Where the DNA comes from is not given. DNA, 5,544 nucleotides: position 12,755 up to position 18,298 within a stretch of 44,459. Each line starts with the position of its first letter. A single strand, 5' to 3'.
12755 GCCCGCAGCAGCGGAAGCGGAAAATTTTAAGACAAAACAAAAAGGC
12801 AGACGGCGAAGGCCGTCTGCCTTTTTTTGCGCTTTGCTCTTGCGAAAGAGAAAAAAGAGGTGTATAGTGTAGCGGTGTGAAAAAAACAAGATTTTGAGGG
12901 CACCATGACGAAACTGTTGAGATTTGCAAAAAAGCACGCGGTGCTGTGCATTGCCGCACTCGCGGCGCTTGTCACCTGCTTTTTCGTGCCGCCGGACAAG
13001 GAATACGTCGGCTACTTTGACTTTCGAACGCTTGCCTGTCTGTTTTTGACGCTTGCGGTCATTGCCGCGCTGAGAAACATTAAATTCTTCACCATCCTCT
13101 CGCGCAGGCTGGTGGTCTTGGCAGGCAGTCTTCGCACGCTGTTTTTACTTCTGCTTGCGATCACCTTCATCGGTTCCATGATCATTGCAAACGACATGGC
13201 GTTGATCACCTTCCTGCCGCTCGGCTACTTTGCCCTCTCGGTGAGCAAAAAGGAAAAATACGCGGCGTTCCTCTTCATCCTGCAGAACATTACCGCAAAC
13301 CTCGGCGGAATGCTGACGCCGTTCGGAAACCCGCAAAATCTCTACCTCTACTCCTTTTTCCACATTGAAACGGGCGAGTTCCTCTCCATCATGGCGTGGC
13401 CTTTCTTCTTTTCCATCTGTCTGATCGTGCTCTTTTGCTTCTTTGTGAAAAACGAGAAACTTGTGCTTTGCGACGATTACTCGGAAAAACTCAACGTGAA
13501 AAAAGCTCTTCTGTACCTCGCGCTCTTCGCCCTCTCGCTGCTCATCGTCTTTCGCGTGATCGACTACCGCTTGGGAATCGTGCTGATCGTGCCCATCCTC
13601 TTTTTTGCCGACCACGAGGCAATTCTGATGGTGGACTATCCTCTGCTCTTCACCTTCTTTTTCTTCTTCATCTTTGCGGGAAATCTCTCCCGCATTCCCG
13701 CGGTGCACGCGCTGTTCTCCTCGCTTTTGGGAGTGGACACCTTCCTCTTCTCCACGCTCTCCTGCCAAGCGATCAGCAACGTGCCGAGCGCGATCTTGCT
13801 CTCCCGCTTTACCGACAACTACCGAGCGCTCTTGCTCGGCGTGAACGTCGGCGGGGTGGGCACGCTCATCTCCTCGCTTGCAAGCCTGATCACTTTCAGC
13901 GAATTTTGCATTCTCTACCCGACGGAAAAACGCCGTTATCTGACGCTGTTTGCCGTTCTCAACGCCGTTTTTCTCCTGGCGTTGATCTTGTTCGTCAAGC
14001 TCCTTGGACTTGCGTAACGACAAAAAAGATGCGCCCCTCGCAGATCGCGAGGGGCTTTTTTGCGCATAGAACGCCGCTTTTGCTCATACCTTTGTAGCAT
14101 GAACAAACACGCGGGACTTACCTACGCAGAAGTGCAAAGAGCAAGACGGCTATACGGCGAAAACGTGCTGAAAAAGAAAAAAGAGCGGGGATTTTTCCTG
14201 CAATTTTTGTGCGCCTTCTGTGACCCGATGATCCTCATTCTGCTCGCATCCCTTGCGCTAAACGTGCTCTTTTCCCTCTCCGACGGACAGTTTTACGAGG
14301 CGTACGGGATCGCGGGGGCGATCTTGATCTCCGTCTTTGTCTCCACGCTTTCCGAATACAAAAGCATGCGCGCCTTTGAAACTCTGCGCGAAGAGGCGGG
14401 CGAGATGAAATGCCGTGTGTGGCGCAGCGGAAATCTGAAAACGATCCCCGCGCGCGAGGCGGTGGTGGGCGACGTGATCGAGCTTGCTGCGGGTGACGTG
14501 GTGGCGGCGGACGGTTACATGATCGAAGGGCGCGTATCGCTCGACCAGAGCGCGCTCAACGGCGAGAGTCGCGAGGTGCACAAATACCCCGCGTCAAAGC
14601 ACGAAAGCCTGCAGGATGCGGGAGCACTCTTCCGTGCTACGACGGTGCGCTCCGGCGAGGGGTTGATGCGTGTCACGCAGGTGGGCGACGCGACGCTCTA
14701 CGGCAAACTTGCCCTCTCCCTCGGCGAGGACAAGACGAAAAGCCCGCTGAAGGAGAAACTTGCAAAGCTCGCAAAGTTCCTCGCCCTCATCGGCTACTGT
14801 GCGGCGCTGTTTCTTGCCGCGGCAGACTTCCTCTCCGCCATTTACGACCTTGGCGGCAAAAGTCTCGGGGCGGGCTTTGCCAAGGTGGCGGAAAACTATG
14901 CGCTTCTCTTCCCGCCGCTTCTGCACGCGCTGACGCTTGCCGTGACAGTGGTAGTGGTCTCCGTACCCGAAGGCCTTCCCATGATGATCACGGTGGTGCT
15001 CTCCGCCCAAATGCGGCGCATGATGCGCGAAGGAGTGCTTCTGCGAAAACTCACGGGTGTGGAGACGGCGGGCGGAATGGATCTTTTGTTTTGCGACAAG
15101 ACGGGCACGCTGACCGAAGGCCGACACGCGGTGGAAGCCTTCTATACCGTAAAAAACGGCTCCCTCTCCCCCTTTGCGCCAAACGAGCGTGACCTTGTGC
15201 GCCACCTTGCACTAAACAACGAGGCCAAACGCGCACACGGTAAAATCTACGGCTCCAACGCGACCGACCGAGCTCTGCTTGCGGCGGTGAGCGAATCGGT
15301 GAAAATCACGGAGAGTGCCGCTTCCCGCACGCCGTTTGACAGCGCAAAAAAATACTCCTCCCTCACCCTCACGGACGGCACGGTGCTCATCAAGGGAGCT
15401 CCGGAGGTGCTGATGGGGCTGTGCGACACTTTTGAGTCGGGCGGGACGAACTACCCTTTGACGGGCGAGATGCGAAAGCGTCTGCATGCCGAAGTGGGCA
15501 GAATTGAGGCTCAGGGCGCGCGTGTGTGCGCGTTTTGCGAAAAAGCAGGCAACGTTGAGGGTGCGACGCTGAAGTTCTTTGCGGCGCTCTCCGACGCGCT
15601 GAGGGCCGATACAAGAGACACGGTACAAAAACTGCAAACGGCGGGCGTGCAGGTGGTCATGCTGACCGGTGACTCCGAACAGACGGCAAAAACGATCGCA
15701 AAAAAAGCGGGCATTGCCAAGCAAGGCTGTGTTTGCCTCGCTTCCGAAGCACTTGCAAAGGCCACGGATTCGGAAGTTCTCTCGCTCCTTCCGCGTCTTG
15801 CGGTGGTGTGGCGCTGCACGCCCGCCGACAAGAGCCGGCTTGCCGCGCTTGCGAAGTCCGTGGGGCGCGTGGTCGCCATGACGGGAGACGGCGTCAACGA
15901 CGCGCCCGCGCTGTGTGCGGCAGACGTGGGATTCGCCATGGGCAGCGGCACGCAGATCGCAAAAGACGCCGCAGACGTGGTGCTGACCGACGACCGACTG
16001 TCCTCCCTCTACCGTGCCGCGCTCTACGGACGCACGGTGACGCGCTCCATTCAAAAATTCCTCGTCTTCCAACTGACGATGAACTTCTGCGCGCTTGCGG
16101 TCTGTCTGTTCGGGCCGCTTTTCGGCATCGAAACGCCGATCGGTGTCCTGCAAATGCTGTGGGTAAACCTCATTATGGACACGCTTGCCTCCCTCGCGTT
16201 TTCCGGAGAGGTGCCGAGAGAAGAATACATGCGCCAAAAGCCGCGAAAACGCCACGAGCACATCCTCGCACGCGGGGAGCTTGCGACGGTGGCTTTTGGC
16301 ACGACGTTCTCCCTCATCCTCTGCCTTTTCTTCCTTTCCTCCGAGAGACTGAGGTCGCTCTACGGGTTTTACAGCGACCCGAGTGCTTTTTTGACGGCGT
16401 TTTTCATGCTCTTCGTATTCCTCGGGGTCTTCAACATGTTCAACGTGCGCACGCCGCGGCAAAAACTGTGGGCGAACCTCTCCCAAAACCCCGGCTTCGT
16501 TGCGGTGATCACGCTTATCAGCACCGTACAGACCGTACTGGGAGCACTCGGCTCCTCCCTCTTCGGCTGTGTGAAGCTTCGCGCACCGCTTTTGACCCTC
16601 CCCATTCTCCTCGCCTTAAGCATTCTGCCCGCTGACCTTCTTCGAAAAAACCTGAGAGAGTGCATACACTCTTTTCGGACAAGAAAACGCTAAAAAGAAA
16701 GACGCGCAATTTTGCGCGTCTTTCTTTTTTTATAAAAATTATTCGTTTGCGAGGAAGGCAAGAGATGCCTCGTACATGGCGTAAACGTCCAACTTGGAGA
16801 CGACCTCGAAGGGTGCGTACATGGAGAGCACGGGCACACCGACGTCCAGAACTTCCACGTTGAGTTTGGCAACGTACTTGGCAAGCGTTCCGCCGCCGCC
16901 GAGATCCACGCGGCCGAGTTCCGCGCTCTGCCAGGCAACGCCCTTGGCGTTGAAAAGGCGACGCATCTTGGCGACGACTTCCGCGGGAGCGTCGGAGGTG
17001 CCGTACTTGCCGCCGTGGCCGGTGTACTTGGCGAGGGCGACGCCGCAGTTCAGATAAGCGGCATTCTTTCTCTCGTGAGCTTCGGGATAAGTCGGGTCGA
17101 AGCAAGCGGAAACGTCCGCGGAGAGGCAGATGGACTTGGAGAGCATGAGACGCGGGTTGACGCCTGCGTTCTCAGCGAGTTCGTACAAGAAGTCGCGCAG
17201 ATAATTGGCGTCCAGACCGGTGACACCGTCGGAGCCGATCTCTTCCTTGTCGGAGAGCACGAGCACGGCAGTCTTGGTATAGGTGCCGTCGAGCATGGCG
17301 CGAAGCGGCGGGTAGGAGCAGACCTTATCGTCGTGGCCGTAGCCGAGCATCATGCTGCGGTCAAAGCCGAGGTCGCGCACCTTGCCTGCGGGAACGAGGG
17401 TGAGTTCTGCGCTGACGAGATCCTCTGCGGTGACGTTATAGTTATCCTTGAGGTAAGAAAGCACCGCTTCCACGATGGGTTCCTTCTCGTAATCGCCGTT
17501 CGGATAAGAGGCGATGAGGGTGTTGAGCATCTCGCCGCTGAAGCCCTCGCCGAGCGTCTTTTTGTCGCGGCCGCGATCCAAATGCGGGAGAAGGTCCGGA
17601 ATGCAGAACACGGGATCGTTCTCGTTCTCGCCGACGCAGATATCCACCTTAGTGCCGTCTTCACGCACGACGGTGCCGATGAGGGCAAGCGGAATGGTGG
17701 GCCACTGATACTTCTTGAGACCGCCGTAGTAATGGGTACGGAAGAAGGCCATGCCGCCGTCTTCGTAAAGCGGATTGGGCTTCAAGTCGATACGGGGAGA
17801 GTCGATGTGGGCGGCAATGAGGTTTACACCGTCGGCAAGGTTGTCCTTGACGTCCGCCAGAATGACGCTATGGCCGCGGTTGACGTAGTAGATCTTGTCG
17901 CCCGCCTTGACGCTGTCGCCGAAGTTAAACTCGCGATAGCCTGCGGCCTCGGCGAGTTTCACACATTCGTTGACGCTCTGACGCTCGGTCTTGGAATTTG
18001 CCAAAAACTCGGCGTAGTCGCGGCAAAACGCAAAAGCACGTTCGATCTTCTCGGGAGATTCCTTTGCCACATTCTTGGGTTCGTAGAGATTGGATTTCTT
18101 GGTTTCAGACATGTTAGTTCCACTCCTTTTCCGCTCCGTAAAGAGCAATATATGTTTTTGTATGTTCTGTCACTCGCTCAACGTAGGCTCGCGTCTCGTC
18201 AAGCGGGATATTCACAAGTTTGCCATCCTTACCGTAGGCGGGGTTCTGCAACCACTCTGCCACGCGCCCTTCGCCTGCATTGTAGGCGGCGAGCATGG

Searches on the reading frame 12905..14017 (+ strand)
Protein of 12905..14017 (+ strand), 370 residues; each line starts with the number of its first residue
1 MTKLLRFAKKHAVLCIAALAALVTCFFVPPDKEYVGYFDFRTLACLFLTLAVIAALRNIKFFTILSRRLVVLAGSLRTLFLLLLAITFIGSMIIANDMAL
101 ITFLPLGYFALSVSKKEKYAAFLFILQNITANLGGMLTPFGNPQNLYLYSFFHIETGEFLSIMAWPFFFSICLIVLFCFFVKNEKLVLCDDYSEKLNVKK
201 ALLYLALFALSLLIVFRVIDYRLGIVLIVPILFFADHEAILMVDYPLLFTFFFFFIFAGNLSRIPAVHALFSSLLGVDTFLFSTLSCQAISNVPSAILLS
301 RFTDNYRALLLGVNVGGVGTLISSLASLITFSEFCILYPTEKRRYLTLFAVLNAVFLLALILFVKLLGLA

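Call 36: search_protein_families(library=pfam, proteins=[window:12905-14017:+])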
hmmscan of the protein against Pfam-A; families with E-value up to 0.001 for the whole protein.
window:12905-14017:+ (370 aa): 1 family
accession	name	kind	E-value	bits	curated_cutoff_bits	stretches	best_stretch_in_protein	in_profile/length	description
PF03600.22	CitMHS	-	3.3e-23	82.7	31.9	1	16-299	16-310/336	Citrate transporter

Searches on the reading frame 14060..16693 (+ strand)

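Call 18: search_protein_families(library=pfam, proteins=[window:14060-16693:+])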
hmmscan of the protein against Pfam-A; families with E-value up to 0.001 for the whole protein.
window:14060-16693:+ (877 aa): 5 families
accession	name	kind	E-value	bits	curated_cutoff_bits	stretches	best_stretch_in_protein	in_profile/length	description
PF00122.25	E1-E2_ATPase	-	3.7e-36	124.8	28.1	1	117-323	6-180/181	E1-E2 ATPase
PF00689.26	Cation_ATPase_C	-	1.9e-28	99.8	27.3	1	692-864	2-174/175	Cation transporting ATPase, C-terminus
PF00702.32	Hydrolase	-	2.5e-16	61.1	26.4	1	340-621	1-190/191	haloacid dehalogenase-like hydrolase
PF00690.31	Cation_ATPase_N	-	3.2e-11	43.1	20.4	1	17-64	18-65/69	Cation transporter/ATPase, N-terminus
PF08282.18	Hydrolase_3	-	2.8e-07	31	20.9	1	605-644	206-245/255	haloacid dehalogenase-like hydrolase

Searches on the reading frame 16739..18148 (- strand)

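Call 18: search_protein_families(library=pfam, proteins=[window:16739-18148:-])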
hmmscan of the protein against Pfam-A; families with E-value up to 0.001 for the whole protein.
window:16739-18148:- (469 aa): 1 family
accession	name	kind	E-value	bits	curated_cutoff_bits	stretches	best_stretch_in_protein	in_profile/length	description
PF02127.20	Peptidase_M18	-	6.2e-76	256.4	24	1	48-465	1-431/432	Aminopeptidase I zinc metalloprotease (M18)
